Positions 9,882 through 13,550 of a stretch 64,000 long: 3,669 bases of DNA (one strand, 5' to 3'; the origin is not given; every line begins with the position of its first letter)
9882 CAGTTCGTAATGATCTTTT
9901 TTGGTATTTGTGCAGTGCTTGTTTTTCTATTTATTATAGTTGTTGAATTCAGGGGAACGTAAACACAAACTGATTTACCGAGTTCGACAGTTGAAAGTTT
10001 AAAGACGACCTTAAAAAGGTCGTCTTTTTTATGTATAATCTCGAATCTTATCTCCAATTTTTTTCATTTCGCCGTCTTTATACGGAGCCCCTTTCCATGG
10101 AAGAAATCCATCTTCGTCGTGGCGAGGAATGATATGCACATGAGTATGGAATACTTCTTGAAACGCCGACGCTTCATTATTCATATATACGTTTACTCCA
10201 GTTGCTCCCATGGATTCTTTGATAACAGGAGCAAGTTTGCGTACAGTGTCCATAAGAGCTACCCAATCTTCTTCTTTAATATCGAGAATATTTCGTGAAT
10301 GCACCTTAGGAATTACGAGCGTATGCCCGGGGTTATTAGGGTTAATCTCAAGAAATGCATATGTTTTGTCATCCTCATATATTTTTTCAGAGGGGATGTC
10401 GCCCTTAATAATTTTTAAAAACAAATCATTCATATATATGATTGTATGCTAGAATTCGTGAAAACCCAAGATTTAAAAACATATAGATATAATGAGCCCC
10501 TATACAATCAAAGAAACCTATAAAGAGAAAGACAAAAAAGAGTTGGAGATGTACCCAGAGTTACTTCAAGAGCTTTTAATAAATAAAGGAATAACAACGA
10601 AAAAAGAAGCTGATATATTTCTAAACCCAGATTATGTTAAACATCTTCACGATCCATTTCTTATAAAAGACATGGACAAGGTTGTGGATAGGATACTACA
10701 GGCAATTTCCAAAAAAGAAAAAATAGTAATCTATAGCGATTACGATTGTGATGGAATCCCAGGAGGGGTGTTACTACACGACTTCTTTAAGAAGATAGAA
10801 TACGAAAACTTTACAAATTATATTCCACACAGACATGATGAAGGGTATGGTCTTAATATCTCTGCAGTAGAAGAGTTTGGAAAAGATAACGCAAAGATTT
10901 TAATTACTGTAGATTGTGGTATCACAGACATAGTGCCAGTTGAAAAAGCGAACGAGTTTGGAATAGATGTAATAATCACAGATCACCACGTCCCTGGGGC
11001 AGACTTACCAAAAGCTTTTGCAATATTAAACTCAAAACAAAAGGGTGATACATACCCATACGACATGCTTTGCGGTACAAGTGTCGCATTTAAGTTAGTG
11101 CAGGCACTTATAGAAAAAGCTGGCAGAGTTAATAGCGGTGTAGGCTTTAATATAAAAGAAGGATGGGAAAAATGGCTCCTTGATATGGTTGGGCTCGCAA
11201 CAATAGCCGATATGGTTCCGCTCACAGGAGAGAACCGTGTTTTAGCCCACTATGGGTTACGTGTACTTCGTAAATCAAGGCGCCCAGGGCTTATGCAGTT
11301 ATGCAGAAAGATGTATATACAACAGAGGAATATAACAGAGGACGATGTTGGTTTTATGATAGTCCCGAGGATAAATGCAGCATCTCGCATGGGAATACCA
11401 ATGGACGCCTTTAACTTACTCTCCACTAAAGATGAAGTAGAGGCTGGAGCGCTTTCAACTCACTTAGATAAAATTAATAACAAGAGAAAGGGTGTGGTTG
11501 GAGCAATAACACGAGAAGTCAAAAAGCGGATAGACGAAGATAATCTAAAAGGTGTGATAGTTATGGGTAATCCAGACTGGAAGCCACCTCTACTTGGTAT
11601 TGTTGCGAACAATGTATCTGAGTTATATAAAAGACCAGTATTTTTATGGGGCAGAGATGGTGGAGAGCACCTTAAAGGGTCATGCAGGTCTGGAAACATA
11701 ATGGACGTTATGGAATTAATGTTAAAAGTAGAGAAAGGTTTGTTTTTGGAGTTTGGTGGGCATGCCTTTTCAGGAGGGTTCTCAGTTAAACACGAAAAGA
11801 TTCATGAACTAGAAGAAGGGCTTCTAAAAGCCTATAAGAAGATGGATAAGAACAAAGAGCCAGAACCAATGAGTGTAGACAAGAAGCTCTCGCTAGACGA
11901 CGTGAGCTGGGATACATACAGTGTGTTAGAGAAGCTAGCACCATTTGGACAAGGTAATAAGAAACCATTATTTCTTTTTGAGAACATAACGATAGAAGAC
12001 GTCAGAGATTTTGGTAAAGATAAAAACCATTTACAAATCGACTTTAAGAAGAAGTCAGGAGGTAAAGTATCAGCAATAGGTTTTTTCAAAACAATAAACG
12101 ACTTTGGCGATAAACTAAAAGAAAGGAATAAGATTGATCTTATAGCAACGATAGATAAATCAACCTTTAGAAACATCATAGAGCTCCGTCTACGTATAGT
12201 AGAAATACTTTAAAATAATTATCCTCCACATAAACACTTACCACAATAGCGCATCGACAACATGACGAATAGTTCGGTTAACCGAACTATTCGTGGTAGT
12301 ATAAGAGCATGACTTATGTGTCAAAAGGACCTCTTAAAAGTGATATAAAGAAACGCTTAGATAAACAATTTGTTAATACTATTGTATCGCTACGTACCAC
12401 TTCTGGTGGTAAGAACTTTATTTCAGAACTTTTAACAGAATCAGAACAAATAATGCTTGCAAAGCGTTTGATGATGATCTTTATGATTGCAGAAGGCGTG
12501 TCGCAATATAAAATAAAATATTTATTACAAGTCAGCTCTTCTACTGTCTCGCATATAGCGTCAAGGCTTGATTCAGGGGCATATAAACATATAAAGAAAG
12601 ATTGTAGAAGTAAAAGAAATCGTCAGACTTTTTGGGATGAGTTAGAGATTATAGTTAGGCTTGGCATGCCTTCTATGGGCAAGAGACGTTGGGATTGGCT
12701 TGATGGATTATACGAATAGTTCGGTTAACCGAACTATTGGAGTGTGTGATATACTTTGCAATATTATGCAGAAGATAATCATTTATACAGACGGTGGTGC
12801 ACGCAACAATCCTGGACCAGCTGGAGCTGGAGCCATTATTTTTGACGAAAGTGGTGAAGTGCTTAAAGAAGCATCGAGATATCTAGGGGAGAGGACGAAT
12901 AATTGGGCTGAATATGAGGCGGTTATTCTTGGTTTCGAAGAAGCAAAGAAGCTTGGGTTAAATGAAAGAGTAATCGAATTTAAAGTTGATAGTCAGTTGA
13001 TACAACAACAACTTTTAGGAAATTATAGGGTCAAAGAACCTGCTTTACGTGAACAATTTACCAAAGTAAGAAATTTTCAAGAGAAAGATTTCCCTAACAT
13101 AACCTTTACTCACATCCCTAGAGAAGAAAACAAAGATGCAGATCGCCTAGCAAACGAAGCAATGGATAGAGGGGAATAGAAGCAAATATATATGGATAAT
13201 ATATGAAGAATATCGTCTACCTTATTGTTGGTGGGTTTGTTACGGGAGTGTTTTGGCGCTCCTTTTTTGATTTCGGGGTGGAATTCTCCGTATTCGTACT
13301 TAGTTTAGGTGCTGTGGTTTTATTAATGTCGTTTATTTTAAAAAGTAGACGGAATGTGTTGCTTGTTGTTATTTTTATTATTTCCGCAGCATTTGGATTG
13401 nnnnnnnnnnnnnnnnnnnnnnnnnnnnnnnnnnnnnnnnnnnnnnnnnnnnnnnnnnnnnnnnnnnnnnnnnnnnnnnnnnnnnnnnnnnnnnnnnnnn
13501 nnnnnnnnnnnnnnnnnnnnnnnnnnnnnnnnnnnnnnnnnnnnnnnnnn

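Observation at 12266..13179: YerC/TrpR-like regulator gene bracketed by two copies of a perfect 28-bp palindrome, upstream of rnhA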

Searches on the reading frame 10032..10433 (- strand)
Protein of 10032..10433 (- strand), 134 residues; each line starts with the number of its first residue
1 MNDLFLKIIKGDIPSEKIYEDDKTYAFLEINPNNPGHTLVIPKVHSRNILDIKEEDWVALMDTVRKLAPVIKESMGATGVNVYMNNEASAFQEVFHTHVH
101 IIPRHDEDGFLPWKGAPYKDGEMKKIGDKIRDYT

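Call 83: search_protein_families(library=pfam, proteins=[window:10032-10433:-], max_evalue=0.00001)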
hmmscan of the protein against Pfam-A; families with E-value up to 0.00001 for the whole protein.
window:10032-10433:- (134 aa): 2 families
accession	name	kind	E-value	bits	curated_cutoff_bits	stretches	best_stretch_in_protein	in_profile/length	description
PF01230.28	HIT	-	4.6e-28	98.2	21.5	1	11-106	2-97/98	HIT domain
PF11969.13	DcpS_C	-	8.4e-14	52.4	24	1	4-103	3-101/114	Scavenger mRNA decapping enzyme C-term binding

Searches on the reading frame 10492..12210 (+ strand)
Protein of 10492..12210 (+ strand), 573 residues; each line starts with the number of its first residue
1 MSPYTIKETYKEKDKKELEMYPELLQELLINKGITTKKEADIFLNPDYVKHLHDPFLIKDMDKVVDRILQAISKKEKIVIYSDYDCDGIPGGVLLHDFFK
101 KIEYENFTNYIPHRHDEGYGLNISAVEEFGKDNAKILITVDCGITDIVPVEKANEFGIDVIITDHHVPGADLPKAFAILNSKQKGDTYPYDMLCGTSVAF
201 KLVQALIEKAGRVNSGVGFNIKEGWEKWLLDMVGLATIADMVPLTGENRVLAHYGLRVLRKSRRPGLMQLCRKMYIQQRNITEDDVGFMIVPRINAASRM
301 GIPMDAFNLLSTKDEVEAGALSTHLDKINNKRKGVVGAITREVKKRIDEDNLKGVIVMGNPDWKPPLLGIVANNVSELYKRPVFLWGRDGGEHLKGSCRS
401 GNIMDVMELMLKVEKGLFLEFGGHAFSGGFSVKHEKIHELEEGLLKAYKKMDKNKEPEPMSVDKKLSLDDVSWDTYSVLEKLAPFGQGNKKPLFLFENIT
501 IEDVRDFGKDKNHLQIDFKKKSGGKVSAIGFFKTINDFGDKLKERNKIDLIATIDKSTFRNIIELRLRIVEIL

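Call 8: search_protein_families(library=pfam, proteins=[window:10492-12210:+], max_evalue=0.1)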
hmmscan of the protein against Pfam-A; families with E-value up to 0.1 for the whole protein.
window:10492-12210:+ (573 aa): 3 families
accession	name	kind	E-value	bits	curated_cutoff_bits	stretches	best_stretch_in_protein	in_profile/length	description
PF17768.7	RecJ_OB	-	9e-24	84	27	1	462-570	1-106/107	RecJ OB domain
PF01368.27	DHH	-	6.3e-21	75.4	28.1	1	77-208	1-104/125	DHH family, N-terminal domain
PF02272.25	DHHA1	-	8.1e-09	36.3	25.9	1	355-442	4-94/102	DHHA1 domain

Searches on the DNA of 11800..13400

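Call 81: search_rna_families(source=window, start=11800, end=13400, threshold=evalue, max_evalue=1)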
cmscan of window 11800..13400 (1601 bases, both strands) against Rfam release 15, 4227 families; matches with E-value up to 1: 0.
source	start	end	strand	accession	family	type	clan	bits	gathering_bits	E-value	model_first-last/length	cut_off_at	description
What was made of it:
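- (8) No Rfam family matches the region (call 81).
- Tried and rejected: Known RNA family: none at E <= 1 (call 81).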
